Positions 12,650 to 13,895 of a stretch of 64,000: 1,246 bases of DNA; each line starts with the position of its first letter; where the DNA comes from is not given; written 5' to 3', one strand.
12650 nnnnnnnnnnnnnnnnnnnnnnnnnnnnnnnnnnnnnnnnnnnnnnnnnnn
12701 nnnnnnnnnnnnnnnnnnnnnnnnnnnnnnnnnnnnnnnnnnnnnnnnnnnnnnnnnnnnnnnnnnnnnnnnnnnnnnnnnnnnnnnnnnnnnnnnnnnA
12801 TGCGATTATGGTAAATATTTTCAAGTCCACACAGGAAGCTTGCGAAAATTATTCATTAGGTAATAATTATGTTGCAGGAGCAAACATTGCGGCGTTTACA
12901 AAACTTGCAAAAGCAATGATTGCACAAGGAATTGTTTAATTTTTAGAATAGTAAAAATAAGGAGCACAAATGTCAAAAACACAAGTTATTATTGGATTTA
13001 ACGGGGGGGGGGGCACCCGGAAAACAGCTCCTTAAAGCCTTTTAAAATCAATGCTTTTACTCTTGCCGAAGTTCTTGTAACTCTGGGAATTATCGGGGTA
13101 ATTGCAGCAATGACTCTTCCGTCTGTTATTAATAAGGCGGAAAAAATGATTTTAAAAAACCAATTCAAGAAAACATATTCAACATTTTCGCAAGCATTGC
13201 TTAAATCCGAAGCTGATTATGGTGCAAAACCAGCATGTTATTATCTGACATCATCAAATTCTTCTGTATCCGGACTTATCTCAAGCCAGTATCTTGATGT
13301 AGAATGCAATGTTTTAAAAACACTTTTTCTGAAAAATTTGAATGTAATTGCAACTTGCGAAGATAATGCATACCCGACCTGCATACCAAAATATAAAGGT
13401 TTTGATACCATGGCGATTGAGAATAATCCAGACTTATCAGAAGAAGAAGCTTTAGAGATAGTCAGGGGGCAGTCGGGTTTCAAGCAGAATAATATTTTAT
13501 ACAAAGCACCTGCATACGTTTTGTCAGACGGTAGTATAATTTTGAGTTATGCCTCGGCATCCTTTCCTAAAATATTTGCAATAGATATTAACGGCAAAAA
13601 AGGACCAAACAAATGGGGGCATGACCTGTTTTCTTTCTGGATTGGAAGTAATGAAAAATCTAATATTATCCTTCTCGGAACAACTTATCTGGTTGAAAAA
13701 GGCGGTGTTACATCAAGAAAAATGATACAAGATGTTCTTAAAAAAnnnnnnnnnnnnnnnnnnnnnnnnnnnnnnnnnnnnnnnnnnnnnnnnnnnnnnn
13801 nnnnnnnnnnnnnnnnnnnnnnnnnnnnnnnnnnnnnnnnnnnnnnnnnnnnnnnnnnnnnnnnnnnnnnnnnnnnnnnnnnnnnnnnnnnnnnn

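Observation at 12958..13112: Pilin-like gene 1: G11 puts the only start codon out of frame (ON at G12 or G9)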

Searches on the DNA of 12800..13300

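Call 78: search_rna_families(source=window, start=12800, end=13300, threshold=evalue, max_evalue=1)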
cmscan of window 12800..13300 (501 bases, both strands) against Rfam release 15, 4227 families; matches with E-value up to 1: 1.
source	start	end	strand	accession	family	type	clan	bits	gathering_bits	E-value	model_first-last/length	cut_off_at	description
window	13247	13287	-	RF01753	psbNH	Cis-reg;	-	14.3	45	0.88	1-60/60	no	psbNH RNA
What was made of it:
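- On Programmed ribosomal frameshift / transcriptional slippage site: No Rfam hit (call 78).
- Tried and rejected: Rfam gave nothing relevant (call 78).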

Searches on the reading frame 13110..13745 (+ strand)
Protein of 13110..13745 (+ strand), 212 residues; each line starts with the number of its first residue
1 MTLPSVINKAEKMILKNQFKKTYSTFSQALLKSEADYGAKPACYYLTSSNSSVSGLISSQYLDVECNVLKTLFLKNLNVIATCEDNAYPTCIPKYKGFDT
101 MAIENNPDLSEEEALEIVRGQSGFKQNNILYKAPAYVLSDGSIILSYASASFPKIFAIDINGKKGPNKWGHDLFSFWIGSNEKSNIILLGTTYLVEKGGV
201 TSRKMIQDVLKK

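Call 59: find_encoding_contigs(protein=window:13110-13745:+, flank=400, max_places=10)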
Protein window:13110-13745:+ (212 aa): 3 contigs read that carry it; 1 place shown.
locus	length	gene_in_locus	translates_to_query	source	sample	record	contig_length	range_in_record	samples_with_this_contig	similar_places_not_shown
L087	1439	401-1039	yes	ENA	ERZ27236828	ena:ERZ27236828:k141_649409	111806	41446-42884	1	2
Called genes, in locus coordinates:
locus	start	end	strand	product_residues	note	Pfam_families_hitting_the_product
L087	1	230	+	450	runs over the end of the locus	PF02812:ELFV_dehydrog_N, PF00208:ELFV_dehydrog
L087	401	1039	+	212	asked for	-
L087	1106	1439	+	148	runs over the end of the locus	PF01641:SelR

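Call 61: list_cluster_members(proteins=[P0001, P0008, window:13110-13745:+])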
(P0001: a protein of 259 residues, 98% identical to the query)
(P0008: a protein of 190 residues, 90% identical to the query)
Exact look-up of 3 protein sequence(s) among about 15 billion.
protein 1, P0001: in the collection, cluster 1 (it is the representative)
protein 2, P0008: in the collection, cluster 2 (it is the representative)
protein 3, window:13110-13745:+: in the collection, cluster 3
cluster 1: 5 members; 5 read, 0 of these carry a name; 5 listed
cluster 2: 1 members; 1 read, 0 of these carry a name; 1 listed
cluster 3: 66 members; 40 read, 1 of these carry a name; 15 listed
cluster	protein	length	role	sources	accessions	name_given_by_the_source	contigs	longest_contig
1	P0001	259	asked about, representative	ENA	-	-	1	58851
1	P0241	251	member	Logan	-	-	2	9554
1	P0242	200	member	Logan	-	-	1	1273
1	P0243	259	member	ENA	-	-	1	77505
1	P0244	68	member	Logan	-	-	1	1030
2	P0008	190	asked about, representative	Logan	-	-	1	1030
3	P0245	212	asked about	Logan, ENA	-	-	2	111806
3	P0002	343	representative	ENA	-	-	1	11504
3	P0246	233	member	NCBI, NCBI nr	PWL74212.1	hypothetical protein DBY21_09345 [Candidatus Gastranaerophilales bacterium] | MAG: hypothetical protein DBY21_09345 [Candidatus Gastranaerophilales bacterium]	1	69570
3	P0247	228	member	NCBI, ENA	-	-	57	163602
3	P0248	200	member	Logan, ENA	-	-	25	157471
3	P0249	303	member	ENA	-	-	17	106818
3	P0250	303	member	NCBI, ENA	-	-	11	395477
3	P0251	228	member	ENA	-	-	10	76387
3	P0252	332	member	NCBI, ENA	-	-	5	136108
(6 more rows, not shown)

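Call 63: find_encoding_contigs(protein=P0243, flank=3000, max_places=3)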
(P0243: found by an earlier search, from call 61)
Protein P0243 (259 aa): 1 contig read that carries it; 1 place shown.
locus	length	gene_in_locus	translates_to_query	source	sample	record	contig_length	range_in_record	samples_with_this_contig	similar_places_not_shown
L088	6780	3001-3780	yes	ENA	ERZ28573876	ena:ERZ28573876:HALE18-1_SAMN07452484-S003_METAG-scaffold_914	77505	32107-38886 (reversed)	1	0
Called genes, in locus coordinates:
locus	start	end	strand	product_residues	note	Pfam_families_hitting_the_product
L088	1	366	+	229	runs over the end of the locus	-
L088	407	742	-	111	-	-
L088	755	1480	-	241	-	PF04402:SIMPL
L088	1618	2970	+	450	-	PF02812:ELFV_dehydrog_N, PF00208:ELFV_dehydrog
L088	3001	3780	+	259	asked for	-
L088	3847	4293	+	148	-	PF01641:SelR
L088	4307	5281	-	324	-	PF20434:BD-FAE, PF07859:Abhydrolase_3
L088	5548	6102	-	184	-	PF12464:Mac, PF00132:Hexapep, PF14602:Hexapep_2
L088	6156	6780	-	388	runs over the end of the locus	PF00155:Aminotran_1_2, PF00266:Aminotran_5, PF01041:DegT_DnrJ_EryC1, PF01053:Cys_Met_Meta_PP (weak)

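Call 64: find_encoding_contigs(protein=P0241, flank=3000, max_places=3)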
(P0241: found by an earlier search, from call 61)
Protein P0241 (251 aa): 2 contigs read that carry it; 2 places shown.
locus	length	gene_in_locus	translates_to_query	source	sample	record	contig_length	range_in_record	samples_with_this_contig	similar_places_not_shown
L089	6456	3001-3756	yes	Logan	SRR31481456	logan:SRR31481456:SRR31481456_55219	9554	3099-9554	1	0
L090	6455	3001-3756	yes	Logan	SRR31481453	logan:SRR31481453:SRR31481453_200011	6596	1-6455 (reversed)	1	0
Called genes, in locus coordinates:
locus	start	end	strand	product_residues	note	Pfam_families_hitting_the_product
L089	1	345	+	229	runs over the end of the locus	-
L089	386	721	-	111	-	-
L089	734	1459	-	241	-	PF04402:SIMPL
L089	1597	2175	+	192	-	PF02812:ELFV_dehydrog_N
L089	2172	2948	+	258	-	PF00208:ELFV_dehydrog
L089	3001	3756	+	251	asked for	-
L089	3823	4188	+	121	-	PF01641:SelR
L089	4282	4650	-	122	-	PF07859:Abhydrolase_3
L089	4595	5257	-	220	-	PF20434:BD-FAE, PF07859:Abhydrolase_3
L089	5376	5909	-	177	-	PF12464:Mac, PF00132:Hexapep, PF14602:Hexapep_2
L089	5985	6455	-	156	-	?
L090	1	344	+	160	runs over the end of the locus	?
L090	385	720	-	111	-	-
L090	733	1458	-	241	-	PF04402:SIMPL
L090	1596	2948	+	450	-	PF02812:ELFV_dehydrog_N, PF00208:ELFV_dehydrog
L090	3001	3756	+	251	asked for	-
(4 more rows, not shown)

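Call 70: find_encoding_contigs(protein=P0246, flank=3000, max_places=4)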
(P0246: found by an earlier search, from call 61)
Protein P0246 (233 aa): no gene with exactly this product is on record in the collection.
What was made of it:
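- Tried and rejected: The NCBI protein P0246 could not be located on a contig (call 70).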
